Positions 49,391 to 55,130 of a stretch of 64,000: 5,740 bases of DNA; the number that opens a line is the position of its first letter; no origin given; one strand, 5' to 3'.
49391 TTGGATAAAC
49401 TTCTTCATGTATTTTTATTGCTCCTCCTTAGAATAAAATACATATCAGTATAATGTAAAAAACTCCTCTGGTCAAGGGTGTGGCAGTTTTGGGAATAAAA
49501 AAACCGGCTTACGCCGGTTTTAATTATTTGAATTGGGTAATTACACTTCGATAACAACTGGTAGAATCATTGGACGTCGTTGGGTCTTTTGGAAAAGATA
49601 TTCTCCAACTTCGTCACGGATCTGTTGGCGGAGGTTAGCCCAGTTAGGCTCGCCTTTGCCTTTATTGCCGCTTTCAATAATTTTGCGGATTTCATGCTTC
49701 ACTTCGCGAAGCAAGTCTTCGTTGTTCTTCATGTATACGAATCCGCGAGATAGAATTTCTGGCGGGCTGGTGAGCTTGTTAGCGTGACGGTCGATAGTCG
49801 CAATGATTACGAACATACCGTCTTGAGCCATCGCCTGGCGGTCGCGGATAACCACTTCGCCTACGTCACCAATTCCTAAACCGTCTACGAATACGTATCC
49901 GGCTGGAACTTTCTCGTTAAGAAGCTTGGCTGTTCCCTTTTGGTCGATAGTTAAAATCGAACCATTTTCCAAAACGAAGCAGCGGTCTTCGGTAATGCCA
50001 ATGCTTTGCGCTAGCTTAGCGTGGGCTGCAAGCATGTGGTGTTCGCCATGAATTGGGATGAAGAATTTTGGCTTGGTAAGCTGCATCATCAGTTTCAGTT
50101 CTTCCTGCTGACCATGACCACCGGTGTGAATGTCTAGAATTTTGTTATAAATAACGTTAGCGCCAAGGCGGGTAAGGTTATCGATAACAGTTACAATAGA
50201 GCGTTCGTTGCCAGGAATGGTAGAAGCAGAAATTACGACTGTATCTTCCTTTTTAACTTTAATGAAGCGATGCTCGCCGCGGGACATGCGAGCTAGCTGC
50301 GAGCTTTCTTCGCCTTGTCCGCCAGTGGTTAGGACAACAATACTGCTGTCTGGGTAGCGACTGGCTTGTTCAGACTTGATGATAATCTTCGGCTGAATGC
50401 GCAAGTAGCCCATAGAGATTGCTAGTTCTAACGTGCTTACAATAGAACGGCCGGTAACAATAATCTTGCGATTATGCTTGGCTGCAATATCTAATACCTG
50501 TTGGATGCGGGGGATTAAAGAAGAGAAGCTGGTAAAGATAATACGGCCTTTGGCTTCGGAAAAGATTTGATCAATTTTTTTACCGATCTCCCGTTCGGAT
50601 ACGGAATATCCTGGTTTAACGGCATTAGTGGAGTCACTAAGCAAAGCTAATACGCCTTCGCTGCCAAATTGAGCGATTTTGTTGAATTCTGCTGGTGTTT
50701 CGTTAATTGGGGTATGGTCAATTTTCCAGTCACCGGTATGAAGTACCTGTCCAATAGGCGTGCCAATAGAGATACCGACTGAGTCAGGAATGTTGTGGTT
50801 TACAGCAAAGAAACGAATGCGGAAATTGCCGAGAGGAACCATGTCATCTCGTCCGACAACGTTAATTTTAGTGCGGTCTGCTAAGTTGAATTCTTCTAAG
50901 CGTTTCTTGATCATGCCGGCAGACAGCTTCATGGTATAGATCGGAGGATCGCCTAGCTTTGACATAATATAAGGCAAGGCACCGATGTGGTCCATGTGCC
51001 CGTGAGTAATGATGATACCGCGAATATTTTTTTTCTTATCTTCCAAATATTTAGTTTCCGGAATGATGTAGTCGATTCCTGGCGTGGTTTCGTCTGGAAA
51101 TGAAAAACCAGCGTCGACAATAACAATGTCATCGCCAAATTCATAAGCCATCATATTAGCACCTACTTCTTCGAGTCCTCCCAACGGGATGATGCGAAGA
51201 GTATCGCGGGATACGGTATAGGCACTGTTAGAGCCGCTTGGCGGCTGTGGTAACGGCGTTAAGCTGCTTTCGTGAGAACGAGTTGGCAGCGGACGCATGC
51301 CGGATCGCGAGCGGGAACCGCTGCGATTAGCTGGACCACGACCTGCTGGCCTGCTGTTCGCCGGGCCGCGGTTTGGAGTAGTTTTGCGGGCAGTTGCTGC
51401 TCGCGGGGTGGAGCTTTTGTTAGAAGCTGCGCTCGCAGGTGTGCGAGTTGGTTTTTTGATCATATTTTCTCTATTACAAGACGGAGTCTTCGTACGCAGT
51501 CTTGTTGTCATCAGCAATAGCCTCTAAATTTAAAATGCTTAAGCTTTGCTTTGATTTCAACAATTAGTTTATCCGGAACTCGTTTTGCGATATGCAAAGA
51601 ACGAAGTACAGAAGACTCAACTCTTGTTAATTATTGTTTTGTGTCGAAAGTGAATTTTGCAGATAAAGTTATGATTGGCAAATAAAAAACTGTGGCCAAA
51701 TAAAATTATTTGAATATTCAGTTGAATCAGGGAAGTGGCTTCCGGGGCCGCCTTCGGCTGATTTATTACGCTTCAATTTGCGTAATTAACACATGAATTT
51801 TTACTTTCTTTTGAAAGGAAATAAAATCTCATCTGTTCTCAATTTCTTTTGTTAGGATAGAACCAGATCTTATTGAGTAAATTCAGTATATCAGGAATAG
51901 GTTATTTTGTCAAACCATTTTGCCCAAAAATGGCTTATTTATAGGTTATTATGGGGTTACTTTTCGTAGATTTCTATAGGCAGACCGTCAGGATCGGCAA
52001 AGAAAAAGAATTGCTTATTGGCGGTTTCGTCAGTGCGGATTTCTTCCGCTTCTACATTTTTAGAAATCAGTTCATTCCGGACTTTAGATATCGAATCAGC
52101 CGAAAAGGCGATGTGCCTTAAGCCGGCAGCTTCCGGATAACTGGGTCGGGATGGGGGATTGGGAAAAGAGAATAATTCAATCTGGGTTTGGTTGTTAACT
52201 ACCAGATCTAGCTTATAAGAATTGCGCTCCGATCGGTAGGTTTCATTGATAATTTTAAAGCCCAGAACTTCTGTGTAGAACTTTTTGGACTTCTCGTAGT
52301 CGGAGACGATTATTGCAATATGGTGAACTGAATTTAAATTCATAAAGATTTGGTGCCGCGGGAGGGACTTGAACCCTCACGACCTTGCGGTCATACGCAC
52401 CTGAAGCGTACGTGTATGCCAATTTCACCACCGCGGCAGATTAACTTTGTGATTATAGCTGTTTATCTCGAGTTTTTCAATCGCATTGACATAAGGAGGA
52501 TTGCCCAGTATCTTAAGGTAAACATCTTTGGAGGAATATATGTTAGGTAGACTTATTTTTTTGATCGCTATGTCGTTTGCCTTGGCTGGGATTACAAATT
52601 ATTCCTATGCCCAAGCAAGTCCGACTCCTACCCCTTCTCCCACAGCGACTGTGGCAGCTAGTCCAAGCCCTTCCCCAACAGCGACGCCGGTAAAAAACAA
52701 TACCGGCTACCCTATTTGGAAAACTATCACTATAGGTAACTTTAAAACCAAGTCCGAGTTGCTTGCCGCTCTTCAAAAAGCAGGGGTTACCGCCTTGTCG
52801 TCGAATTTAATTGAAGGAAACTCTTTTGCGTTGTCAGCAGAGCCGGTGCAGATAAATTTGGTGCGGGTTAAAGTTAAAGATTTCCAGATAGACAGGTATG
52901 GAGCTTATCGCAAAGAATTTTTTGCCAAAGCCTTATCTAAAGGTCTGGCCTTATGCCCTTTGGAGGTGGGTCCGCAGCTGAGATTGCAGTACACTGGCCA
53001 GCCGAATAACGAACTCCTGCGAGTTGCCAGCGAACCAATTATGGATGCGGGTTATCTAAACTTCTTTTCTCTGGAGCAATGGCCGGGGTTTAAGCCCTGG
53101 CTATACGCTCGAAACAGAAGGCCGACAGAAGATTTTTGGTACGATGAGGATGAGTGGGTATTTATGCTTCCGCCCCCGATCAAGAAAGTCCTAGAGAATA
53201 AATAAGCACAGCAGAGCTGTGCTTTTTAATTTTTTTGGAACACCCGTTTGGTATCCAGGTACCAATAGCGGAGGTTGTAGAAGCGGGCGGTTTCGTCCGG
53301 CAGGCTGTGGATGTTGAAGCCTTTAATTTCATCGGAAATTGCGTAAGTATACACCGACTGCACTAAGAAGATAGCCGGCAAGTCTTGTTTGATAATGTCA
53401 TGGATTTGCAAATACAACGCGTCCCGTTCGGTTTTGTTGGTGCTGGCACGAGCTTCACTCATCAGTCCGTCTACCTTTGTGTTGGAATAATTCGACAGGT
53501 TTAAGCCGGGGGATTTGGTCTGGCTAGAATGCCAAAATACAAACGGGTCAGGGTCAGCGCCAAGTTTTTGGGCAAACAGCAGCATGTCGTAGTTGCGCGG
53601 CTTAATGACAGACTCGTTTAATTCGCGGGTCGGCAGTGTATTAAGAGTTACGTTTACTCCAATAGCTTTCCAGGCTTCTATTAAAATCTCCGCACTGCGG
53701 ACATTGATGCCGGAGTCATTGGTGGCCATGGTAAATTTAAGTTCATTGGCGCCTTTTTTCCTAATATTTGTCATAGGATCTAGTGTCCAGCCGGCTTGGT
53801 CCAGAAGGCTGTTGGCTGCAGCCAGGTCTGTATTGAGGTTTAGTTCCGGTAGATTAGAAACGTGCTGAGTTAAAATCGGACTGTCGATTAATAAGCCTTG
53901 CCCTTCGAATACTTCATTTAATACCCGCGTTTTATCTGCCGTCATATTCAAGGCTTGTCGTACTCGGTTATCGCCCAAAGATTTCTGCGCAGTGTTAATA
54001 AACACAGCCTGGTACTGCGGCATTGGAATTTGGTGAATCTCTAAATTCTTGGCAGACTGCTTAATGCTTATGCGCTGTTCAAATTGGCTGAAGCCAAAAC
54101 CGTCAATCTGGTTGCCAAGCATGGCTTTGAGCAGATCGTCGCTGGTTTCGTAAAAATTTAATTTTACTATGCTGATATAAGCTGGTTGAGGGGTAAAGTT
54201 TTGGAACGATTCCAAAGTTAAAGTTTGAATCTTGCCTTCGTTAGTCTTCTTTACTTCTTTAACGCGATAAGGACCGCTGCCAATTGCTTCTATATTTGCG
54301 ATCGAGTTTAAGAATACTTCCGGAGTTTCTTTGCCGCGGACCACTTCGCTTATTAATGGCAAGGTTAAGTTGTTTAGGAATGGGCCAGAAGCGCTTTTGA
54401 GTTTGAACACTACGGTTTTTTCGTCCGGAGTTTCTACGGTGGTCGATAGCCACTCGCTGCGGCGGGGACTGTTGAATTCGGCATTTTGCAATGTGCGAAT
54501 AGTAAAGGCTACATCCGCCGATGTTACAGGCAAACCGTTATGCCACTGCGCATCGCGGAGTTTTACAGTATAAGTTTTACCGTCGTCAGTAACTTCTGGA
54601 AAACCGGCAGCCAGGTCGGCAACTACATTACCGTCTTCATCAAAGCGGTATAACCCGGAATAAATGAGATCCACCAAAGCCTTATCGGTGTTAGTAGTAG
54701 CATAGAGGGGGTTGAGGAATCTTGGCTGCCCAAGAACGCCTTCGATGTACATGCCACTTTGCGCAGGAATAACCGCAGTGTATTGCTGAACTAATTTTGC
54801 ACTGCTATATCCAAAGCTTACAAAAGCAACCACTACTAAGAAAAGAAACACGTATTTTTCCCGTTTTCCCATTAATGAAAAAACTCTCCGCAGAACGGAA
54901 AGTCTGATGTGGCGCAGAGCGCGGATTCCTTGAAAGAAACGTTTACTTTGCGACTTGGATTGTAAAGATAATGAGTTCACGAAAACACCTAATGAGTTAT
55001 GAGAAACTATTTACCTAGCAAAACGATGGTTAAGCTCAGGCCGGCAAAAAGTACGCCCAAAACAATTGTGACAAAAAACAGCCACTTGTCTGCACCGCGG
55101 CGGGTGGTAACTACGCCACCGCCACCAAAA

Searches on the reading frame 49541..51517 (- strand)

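Call 46: search_protein_families(library=pfam, proteins=[window:49541-51517:-], max_evalue=0.00001)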
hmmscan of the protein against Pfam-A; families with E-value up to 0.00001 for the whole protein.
window:49541-51517:- (658 aa): 5 families
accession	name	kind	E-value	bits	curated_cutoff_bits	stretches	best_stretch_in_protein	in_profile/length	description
PF22505.1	RNase_J_b_CASP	-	3.5e-43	146.8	27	1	323-448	1-126/126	Ribonuclease J, beta-CASP domain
PF17770.6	RNase_J_C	-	1.4e-31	109.9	23.8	1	556-658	1-102/102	Ribonuclease J C-terminal domain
PF00753.33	Lactamase_B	-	2.1e-13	51.1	22.7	1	119-263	5-149/196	Metallo-beta-lactamase superfamily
PF12706.13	Lactamase_B_2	-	2.1e-09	37.7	27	1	156-266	23-145/200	Beta-lactamase superfamily domain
PF07521.17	RMMBL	-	4.9e-08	33.3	21.6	1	460-507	8-57/63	Zn-dependent metallo-hydrolase RNA specificity domain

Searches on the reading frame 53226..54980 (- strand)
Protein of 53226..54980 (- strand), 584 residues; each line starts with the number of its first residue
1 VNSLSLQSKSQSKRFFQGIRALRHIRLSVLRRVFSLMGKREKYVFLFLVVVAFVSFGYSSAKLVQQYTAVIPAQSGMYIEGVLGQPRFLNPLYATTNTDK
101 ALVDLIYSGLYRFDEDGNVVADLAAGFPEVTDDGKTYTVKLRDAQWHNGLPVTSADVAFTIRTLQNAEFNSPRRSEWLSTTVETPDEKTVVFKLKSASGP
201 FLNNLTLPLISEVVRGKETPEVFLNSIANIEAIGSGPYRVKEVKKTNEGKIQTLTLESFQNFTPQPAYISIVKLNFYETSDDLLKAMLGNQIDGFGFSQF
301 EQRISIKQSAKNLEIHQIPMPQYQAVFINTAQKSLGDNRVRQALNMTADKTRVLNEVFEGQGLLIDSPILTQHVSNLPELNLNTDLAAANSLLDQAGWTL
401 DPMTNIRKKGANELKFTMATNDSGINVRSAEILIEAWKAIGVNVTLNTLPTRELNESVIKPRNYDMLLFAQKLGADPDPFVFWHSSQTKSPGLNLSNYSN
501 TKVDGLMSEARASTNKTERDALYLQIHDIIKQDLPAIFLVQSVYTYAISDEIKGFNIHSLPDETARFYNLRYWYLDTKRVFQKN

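Call 47: search_protein_families(library=pfam, proteins=[window:53226-54980:-], max_evalue=0.00001)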
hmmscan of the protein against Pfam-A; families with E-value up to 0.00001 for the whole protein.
window:53226-54980:- (584 aa): 1 family
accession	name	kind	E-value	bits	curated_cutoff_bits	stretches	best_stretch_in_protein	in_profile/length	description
PF00496.27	SBP_bac_5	-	8.5e-62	209.8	32.4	1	119-486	2-362/368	Bacterial extracellular solute-binding proteins, family 5 Middle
